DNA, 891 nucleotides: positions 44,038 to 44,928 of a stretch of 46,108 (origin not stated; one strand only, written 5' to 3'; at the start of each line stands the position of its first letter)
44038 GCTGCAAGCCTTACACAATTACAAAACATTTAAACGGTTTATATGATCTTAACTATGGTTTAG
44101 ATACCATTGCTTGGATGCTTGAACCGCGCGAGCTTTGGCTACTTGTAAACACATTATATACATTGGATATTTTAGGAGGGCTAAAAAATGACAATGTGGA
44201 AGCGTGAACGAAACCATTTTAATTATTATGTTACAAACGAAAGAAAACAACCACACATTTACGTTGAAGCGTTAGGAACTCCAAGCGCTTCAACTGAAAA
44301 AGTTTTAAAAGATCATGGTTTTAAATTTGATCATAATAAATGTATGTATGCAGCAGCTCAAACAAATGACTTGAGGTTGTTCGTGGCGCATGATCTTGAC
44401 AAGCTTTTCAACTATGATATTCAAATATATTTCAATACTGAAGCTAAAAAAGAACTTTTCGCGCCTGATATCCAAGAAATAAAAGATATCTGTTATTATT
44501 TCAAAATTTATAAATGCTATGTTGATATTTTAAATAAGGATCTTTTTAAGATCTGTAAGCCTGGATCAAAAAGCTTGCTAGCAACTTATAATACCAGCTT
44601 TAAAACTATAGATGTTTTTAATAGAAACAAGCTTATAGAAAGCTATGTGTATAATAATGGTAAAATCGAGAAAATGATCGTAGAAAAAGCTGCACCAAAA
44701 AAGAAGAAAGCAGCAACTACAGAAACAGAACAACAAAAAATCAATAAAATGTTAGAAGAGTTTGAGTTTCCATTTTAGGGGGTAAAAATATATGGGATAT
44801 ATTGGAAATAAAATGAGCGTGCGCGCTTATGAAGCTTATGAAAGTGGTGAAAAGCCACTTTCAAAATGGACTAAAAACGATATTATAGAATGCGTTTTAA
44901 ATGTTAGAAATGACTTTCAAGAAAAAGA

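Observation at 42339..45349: ardA-led plus-strand island with its own XRE switch, placed where DNA probably enters first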

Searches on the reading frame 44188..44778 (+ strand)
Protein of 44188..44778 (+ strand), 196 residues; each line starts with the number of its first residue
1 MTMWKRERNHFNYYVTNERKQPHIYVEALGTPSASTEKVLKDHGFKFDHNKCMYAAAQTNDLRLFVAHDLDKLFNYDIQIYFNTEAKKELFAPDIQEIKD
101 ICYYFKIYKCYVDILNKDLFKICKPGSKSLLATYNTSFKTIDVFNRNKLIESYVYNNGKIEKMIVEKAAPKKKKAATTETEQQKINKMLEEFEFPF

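Call 6: search_protein_families(library=pfam, max_evalue=0.1, proteins=[window:44188-44778:+])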
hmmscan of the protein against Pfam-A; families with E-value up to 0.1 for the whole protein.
window:44188-44778:+ (196 aa): 2 families
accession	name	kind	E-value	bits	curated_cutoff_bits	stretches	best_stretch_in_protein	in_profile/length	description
PF14185.11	SpoIISB_antitox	-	0.045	14.2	27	0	119-153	17-52/57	Antitoxin SpoIISB, type II toxin-antitoxin system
PF02142.27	MGS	-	0.088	13.4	24.1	0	34-107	20-90/94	MGS-like domain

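Call 7: search_protein_families(library=phrogs, max_evalue=0.1, proteins=[window:44188-44778:+])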
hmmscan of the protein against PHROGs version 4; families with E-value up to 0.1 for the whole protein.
window:44188-44778:+ (196 aa): 2 families
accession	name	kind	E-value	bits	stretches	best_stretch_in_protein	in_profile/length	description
phrog_22812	-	unknown function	0.047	15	0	72-98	59-85/95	-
phrog_15823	-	unknown function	0.078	14.6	0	35-73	56-94/96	-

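Call 15: search_protein_families(library=ncbifam, max_evalue=0.1, proteins=[window:44188-44778:+])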
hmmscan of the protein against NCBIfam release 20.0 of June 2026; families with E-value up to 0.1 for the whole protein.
window:44188-44778:+ (196 aa): 1 family
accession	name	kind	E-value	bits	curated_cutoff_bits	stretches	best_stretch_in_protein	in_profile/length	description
NF041663.1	ampC_Sliq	exception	0.022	13.7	860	0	111-157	249-293/378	cephalosporin-hydrolyzing class C beta-lactamase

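Call 17: search_solved_structures(query=window:44188-44778:+, max_evalue=10)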
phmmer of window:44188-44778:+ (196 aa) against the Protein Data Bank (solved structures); distinct sequences matched with E-value up to 10: 0.

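Call 22: find_homologous_proteins(query=window:44188-44778:+, max_evalue=0.001)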
Query window:44188-44778:+ (196 aa): 129 proteins with E <= 0.001 among 214 candidates; the best 120 are listed.
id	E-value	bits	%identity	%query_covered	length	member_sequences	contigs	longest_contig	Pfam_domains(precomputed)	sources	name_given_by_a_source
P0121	7.5e-124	429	97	100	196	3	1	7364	-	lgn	-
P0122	1.1e-120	418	94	100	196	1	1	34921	-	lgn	-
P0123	5.8e-117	406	91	100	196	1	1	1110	-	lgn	-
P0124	3.5e-116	404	91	100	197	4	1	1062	-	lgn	-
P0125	2.0e-115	401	89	100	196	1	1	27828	-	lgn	-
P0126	4.1e-115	400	90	100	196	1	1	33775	-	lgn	-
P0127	8.1e-115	399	91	100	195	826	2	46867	-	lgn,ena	-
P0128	2.4e-114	398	91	100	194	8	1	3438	-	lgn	-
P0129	2.7e-113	394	88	100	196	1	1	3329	-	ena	-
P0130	2.7e-113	394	89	100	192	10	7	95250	-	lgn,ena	-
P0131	8.9e-113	393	88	100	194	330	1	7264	-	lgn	-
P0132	2.6e-112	391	90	99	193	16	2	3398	-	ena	-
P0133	1.3e-111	389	85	100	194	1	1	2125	-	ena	-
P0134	1.8e-111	388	89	99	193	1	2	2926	-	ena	-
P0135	3.3e-111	388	89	99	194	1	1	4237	-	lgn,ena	-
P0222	2.2e-101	356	82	99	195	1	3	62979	-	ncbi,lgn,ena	-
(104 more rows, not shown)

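Call 23: find_encoding_contigs(protein=P0222, flank=10000, max_places=4)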
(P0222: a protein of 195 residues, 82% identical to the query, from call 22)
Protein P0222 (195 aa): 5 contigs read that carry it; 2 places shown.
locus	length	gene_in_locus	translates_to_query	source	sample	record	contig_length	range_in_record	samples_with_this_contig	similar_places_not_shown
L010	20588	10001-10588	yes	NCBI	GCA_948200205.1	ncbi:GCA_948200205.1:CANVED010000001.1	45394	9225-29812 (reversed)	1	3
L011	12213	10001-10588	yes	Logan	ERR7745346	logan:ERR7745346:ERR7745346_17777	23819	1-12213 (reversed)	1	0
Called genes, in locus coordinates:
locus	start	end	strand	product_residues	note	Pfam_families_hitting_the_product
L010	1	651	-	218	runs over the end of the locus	-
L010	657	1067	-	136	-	-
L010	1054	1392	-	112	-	-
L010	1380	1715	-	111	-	-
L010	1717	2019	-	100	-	PF24829:Phage_connect_2 (weak)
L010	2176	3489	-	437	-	PF05065:Phage_capsid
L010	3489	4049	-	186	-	PF04586:Peptidase_S78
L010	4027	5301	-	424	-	PF04860:Phage_portal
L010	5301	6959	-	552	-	PF03354:TerL_ATPase, PF20441:TerL_nuclease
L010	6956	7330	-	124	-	PF05119:Terminase_4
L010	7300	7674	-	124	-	-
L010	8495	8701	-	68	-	PF02954:HTH_8 (weak)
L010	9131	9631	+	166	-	PF07275:ArdA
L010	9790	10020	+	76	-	-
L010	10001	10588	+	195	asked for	-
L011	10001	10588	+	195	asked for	-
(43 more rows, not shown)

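Call 44: find_related_loci(query=window:44188-44778:+, collection=genome_contigs, flank=6000)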
Query window:44188-44778:+ (196 aa) in genome_contigs; peptide patterns used: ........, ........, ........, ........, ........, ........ (x = any residue, [..] = any of these).
42 stretches matched a pattern; 1 encode a relative of the query (tblastn E <= 1e-3); 1 distinct loci.
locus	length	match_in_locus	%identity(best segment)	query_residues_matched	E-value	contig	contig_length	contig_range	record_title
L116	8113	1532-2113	87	1-194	5e-109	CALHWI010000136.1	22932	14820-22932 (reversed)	MAG TPA_asm: uncultured Solobacterium sp. isolate ERR525737_bin.15_CONCOCT_v1.1_MAG genome assembly, contig: ERZ1741852.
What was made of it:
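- Tried and rejected: The GTDB genome scan returned one MAG labelled Solobacterium (call 44).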

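Call 61: predict_structure(alignment_id=A3)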
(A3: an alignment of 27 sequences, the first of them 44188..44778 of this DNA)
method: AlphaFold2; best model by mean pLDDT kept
length: 196 residues; sequences in the alignment: 27
mean_pLDDT: 75.8   pTM: 0.60
mean pLDDT of the five models: 75.8, 72.7, 71.6, 68.5, 62.9
residues with pLDDT >= 90: 25; 70-90: 120; 50-70: 31; < 50: 20
segments of 3 or more residues with pLDDT < 50: 166-179, 192-196
pLDDT, mean of each block of 10 residues (from residue 1): 69 73 74 84 87 84 84 78 84 84 83 87 78 91 85 89 55 39 53 38
secondary structure, 60 per line:
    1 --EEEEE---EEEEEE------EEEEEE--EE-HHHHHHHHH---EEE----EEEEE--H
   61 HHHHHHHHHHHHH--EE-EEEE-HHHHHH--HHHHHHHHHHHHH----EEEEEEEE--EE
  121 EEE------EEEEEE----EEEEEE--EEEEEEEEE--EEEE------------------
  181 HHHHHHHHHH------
elements in order: E3-7 E11-16 E23-28 H34-42 E46-48 E53-57 H60-73 E79-82 H84-89 H92-104 E109-116 E119-123 E130-135 E140-145 E148-156 E159-162 H181-190

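Call 64: search_protein_representatives(alignment_id=A3)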
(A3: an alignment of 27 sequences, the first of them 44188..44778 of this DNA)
Query: 27 sequences, 194 profile positions. Proteins with E-value up to 0.001 (for the whole library): 23; up to 1e-10: 21; up to 1e-30: 6. The best 23 are listed.
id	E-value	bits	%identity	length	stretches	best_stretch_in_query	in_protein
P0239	1.7e-62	227.1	-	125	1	72-192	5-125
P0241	1.9e-58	213.9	-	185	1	1-168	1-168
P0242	3.4e-52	193.5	-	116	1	1-91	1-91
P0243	3.5e-46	173.9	-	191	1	1-192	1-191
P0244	3.0e-39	151.2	-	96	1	1-70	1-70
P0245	1.5e-32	129.4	-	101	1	1-61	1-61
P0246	2.2e-28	115.8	-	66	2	1-50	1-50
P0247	3.6e-26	108.6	-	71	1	1-53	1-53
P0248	1.6e-25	106.5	-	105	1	1-51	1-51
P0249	1.7e-25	106.4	-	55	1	1-50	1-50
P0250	4.1e-24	101.8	-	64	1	130-192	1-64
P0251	1.1e-22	97.2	-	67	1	1-50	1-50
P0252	2.7e-22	95.9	-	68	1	1-54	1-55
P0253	1.5e-21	93.5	-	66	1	1-47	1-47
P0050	8.2e-19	84.6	-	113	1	1-48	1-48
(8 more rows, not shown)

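Call 65: fold_search(model_id=the predicted structure, library=pdb)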
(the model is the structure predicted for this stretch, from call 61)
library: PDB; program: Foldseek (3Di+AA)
matches with E <= 10: 268; with E <= 0.001: 0
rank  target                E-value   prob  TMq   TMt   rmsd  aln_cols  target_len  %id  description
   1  2oyb                  2.9e-01  0.16  0.16  0.13  13.3       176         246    7  The crystal structure of OspA mutant (released 2008-03-04)
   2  9lu1_R                5.5e-01  0.03  0.11  0.06  17.0       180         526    9  protein structure of DDB1-DDA1-DET1-Ube2e2 bound to COP1 dimer (released 2026-01-28)
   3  7vfm_C                6.9e-01  0.20  0.23  0.10  17.1       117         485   10  Crystal structure of SdgB (UDP and SD peptide-binding form) (released 2021-11-24)
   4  6ais                  8.2e-01  0.08  0.15  0.13  13.4       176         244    6  Loop deletion mutant (deleting two residues) (released 2019-07-03)
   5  7vfk_B                8.7e-01  0.60  0.19  0.08   3.9        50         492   16  Crystal structure of SdgB (ligand-free form) (released 2021-11-24)
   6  7ec1_B                9.2e-01  0.57  0.19  0.08   3.9        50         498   16  Crystal structure of SdgB (ligand-free form) (released 2021-03-24)
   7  6j49                  9.2e-01  0.08  0.15  0.12  13.3       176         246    6  Grafting VLADV sequence into OspAsm1 (released 2019-03-06)
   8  7qd7                  9.8e-01  0.15  0.18  0.08  15.1       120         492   13  TarM(Se)_G117R (released 2023-05-10)
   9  7vfo_A                1.0e+00  0.05  0.15  0.07  15.2       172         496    9  Crystal structure of SdgB (Phosphate-binding form) (released 2021-11-24)
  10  8wen_C                1.2e+00  0.08  0.18  0.11  14.1       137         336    8  Bacteroides fragilis toxin 2 (released 2024-09-25)
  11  5vae_E                1.3e+00  0.44  0.20  0.08   2.9        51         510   18  Crystal structure of accessory secretion protein 1 and 3 (released 2018-02-21)
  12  9mx1_A                1.3e+00  0.02  0.11  0.02  16.9       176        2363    9  Clostridioides difficile Toxin A with mCDIFA-248-25 Fab (released 2025-07-09)
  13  7qh9_CCC              1.4e+00  0.18  0.20  0.09  16.2       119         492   13  TarM(Se)_G117R-4RboP (released 2023-05-10)
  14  4on1_A                1.4e+00  0.08  0.18  0.11  14.3       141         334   10  Crystal Structure of metalloproteinase-II from Bacteroides fragilis (released 2014-04-09)
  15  7vfn_C                1.5e+00  0.44  0.19  0.08   3.8        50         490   16  Crystal structure of SdgB (SD peptide-binding form) (released 2021-11-24)
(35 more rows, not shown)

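Call 68: search_protein_families(library=padloc, max_evalue=0.05, proteins=[window:44188-44778:+])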
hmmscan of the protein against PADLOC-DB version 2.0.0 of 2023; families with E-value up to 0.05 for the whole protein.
window:44188-44778:+ (196 aa): 0 families
